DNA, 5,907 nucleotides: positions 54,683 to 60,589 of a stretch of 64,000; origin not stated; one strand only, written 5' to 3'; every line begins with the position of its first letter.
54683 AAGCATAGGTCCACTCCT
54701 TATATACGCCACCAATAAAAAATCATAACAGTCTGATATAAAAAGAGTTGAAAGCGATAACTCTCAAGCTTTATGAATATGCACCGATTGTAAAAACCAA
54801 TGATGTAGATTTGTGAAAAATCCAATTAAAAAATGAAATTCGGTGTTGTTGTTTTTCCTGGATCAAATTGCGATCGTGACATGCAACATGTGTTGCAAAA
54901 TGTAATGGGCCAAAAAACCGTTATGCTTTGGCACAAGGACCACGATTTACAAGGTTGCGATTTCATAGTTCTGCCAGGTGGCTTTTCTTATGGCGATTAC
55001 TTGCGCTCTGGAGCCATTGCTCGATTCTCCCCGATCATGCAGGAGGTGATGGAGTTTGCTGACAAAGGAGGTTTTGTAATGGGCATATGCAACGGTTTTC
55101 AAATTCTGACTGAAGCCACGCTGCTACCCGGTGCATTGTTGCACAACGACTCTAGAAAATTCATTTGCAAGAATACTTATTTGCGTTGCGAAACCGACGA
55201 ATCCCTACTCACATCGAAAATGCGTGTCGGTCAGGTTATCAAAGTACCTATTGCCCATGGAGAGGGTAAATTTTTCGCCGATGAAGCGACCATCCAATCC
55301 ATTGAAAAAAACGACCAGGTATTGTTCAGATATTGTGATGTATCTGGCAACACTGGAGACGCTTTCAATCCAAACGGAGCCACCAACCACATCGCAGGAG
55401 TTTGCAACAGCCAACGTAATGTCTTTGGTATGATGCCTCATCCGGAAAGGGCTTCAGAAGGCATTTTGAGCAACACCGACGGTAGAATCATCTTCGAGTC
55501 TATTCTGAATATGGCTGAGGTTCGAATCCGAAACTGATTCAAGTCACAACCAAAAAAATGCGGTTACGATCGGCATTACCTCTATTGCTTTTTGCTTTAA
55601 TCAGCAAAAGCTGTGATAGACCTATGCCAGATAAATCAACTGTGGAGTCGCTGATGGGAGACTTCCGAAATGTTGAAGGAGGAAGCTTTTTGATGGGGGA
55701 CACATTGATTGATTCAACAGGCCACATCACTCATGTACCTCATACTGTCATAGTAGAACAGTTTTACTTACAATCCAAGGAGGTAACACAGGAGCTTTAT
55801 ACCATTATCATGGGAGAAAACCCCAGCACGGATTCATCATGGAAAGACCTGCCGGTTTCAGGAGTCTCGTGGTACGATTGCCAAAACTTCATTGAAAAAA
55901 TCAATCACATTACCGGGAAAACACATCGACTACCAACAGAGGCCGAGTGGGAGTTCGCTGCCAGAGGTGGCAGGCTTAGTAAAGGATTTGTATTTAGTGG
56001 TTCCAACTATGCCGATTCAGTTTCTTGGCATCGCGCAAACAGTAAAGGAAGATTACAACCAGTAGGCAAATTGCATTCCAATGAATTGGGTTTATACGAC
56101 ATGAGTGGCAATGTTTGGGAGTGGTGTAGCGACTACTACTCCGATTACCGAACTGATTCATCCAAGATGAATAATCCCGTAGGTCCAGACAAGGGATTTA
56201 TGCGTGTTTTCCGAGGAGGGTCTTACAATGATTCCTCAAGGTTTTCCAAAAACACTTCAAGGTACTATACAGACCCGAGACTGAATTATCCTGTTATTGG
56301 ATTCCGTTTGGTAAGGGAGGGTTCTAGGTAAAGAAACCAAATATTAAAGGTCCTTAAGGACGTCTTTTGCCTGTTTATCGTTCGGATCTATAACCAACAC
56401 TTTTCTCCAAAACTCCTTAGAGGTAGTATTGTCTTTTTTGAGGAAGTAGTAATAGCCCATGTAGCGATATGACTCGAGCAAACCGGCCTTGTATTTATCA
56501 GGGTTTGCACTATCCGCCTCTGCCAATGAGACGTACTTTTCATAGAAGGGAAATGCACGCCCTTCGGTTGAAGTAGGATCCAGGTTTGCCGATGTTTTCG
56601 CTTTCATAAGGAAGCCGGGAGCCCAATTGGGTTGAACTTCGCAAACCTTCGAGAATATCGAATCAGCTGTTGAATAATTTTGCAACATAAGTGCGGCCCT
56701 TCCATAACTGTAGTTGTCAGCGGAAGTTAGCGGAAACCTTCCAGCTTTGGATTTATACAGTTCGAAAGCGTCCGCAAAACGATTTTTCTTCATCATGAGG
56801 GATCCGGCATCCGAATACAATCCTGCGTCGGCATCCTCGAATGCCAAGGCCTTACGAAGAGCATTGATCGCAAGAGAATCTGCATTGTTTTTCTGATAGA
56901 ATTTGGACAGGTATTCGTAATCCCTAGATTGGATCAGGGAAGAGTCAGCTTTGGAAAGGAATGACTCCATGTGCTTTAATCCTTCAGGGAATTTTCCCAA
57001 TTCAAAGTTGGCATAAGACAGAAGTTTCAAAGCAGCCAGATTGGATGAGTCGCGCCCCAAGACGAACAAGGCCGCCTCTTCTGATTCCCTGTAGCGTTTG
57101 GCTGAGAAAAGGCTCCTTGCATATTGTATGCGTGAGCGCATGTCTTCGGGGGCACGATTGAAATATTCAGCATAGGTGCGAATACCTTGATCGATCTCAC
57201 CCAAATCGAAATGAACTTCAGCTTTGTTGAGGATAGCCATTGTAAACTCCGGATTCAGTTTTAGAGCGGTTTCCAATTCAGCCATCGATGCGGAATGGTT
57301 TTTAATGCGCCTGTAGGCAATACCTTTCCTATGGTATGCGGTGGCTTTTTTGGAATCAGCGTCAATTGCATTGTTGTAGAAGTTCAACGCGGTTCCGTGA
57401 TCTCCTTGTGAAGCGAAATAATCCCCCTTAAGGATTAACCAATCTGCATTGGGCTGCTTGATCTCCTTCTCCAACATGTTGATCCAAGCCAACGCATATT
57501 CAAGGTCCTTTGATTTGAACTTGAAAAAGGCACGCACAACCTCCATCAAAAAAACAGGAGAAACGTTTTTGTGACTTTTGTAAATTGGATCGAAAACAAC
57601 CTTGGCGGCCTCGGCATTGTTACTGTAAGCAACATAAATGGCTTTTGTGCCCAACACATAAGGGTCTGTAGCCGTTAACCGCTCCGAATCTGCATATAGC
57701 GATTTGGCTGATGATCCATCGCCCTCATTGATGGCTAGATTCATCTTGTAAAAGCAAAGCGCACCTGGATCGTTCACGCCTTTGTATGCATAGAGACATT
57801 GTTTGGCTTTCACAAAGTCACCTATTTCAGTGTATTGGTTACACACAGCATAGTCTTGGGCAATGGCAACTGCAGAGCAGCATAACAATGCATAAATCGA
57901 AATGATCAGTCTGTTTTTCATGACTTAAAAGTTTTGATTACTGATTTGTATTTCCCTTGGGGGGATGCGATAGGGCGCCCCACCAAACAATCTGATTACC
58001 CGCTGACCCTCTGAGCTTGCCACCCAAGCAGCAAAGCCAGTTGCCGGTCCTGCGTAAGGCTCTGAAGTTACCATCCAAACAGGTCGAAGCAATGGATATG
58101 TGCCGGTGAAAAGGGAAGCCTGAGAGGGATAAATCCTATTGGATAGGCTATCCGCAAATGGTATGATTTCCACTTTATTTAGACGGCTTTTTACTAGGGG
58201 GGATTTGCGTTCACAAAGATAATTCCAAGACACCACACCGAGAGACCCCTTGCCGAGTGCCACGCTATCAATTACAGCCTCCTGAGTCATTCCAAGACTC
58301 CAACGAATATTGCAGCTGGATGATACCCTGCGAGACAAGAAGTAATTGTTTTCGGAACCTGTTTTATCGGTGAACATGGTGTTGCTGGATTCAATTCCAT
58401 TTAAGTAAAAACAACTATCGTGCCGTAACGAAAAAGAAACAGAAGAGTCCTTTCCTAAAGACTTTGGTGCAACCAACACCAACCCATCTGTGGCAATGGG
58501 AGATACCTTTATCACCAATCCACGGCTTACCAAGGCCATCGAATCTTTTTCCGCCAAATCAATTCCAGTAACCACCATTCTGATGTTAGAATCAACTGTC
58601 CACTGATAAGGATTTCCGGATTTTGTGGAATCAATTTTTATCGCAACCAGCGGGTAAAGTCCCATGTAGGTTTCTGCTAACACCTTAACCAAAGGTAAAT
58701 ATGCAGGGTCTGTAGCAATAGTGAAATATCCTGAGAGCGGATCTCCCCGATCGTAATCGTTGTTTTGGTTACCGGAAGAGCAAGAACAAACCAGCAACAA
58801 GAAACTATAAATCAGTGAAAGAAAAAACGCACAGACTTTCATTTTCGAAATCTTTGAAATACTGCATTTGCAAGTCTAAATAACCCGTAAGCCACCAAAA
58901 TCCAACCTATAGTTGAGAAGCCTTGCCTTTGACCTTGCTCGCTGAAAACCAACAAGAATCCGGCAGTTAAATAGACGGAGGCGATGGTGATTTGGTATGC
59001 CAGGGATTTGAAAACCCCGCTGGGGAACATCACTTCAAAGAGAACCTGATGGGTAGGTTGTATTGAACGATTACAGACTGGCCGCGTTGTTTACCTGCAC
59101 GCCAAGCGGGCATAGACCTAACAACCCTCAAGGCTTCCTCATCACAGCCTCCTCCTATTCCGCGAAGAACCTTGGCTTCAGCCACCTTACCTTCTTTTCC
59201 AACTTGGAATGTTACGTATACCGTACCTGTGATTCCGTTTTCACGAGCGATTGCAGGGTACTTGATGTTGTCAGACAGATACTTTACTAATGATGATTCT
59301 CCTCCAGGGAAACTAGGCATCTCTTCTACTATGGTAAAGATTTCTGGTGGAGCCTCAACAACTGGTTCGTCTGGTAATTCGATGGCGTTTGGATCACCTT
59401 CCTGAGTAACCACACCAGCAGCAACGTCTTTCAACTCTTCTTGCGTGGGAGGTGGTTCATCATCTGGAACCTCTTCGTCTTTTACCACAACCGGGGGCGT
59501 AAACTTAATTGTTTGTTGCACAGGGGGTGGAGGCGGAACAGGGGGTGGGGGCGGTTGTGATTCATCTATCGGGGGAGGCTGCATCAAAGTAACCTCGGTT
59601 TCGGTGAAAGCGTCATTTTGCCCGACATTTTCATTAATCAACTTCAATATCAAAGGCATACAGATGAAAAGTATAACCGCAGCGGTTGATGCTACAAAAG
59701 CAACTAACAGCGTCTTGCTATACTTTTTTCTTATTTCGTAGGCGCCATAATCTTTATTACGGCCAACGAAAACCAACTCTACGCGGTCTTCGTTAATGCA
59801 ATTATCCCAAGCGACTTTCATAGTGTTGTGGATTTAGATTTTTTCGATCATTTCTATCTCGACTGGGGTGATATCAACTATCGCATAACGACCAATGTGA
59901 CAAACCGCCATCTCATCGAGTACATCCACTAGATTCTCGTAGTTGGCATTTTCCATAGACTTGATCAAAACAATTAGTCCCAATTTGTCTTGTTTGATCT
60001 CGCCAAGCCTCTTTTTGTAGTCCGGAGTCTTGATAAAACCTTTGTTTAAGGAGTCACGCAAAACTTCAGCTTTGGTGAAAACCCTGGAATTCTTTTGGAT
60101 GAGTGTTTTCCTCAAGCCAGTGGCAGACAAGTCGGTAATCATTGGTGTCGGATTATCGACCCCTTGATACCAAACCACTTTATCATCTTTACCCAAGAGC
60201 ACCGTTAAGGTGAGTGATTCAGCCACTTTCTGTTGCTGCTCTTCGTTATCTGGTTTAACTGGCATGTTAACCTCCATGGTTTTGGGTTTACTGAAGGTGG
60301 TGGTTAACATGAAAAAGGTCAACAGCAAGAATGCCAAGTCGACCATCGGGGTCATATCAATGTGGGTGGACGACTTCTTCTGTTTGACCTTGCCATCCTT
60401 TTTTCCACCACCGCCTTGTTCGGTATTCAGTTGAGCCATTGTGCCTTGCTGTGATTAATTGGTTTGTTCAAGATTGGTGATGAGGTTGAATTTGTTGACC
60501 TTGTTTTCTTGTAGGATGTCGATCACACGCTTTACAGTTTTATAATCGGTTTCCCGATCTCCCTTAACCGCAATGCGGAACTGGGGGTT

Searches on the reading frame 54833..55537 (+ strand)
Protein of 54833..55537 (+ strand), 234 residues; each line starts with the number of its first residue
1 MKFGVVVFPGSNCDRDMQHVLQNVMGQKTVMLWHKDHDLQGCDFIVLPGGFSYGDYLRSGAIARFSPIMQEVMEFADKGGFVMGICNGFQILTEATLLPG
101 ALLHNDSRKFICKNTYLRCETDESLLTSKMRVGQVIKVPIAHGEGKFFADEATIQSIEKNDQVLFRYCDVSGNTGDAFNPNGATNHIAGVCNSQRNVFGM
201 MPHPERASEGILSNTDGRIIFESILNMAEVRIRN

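Call 18: search_protein_families(library=pfam, proteins=[window:54833-55537:+], max_evalue=0.0001)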
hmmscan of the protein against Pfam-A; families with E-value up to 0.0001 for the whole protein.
window:54833-55537:+ (234 aa): 3 families
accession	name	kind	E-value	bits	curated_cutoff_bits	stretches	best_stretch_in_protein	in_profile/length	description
PF13507.12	GATase_5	-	1.8e-47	162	27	1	4-212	5-234/260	CobB/CobQ-like glutamine amidotransferase domain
PF07685.20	GATase_3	-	1.2e-08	35.3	27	1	28-95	25-91/196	CobB/CobQ-like glutamine amidotransferase domain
PF01965.30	DJ-1_PfpI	-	3.4e-07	30.6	26.6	1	36-101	56-116/165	DJ-1/PfpI family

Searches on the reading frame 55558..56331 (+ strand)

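Call 18: search_protein_families(library=pfam, proteins=[window:55558-56331:+], max_evalue=0.0001)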
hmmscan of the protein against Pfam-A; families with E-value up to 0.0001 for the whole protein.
window:55558-56331:+ (257 aa): 1 family
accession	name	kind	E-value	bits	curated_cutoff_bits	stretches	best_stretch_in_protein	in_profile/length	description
PF03781.23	FGE-sulfatase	-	8.6e-45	153.8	23.3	1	39-253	8-255/255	Sulfatase-modifying factor enzyme 1-like domain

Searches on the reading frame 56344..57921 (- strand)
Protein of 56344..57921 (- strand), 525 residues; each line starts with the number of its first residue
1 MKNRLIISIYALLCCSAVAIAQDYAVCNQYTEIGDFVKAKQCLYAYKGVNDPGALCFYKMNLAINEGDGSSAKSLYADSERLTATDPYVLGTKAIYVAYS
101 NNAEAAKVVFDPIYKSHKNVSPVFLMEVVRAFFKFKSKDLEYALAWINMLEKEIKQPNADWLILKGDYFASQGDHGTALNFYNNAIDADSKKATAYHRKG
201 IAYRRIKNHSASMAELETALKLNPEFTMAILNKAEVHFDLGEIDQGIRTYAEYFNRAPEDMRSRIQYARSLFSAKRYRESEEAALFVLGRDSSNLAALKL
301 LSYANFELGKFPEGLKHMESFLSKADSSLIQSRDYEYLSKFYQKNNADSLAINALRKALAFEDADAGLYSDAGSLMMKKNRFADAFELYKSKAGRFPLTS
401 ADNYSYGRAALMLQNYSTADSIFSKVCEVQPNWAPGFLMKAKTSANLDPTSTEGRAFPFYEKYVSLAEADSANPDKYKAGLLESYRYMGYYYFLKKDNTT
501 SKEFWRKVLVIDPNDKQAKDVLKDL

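Call 18: search_protein_families(library=pfam, proteins=[window:56344-57921:-], max_evalue=0.0001)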
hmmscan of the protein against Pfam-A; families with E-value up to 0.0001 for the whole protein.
window:56344-57921:- (525 aa): 13 families
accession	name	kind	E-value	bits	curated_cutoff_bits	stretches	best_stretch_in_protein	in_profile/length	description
PF13428.12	TPR_14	-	1.8e-14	53.2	23.5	0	231-269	5-43/44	Tetratricopeptide repeat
PF07719.23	TPR_2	-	2e-14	52.9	27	0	193-225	1-33/34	Tetratricopeptide repeat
PF13432.12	TPR_16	-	7.2e-11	42.8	32.7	0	165-224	3-62/65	Tetratricopeptide repeat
PF14559.12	TPR_19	-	2.3e-10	41.1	25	0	211-260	9-58/68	Tetratricopeptide repeat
PF13414.12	TPR_11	-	2.7e-10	40.2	26.8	0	166-203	1-38/42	TPR repeat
PF13181.12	TPR_8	-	1.6e-09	37.6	25.7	0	193-225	1-33/34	Tetratricopeptide repeat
PF00515.34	TPR_1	-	2.4e-08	33.9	27.8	0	193-226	1-34/34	Tetratricopeptide repeat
PF12895.13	ANAPC3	-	3.8e-08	33.9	27.2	0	220-283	16-78/82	Anaphase-promoting complex, cyclosome, subunit 3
PF13424.12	TPR_12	-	1.4e-07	32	30.1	0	159-222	10-74/77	Tetratricopeptide repeat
PF23914.1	TPR_CcmH_CycH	-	2.3e-07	31.2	42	0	235-323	58-149/158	Cytochrome c-type biogenesis protein H TPR domain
PF14853.12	Fis1_TPR_C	-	2.2e-05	25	25.3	0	498-520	17-39/53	Fis1 C-terminal tetratricopeptide repeat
PF13371.12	TPR_9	-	2.3e-05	24.8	35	0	170-225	6-61/73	Tetratricopeptide repeat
PF24575.1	TPR_Slam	-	5.1e-05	24.1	35.2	0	233-282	53-102/104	Surface lipoprotein assembly modifier, N-terminal TPR repeats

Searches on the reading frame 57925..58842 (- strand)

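Call 18: search_protein_families(library=pfam, proteins=[window:57925-58842:-], max_evalue=0.0001)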
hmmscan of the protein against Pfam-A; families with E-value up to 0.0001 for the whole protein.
window:57925-58842:- (305 aa): 1 family
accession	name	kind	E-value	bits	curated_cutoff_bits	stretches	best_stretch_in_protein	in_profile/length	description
PF12849.12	PBP_like_2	-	1.3e-16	61.6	27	1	34-278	6-267/267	PBP superfamily domain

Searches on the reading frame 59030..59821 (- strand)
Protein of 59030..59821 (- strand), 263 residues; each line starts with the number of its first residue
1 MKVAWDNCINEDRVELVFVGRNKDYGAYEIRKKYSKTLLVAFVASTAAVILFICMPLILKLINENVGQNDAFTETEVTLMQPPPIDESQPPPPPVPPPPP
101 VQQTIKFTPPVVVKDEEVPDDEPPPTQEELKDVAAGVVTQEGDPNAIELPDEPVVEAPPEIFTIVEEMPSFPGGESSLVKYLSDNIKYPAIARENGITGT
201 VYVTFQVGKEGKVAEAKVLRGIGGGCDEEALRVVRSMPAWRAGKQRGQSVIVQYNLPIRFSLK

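Call 18: search_protein_families(library=pfam, proteins=[window:59030-59821:-], max_evalue=0.0001)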
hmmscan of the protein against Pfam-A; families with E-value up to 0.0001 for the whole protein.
window:59030-59821:- (263 aa): 1 family
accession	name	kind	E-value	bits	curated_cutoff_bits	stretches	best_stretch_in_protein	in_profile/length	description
PF03544.19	TonB_C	-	1.6e-18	67.4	24.6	1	185-262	2-79/79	Gram-negative bacterial TonB protein C-terminal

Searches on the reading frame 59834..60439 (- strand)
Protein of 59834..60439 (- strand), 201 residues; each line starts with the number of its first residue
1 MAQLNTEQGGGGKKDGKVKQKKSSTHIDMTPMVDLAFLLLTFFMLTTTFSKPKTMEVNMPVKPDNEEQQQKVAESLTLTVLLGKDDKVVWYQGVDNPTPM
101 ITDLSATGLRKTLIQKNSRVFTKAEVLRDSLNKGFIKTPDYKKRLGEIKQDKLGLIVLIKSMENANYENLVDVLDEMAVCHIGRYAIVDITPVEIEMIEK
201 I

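Call 18: search_protein_families(library=pfam, proteins=[window:59834-60439:-], max_evalue=0.0001)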
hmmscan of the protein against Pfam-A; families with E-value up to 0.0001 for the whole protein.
window:59834-60439:- (201 aa): 1 family
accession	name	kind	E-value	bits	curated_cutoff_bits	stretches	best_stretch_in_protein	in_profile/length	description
PF02472.21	ExbD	-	3.8e-22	79.1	25.4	1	21-188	2-124/128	Biopolymer transport protein ExbD/TolR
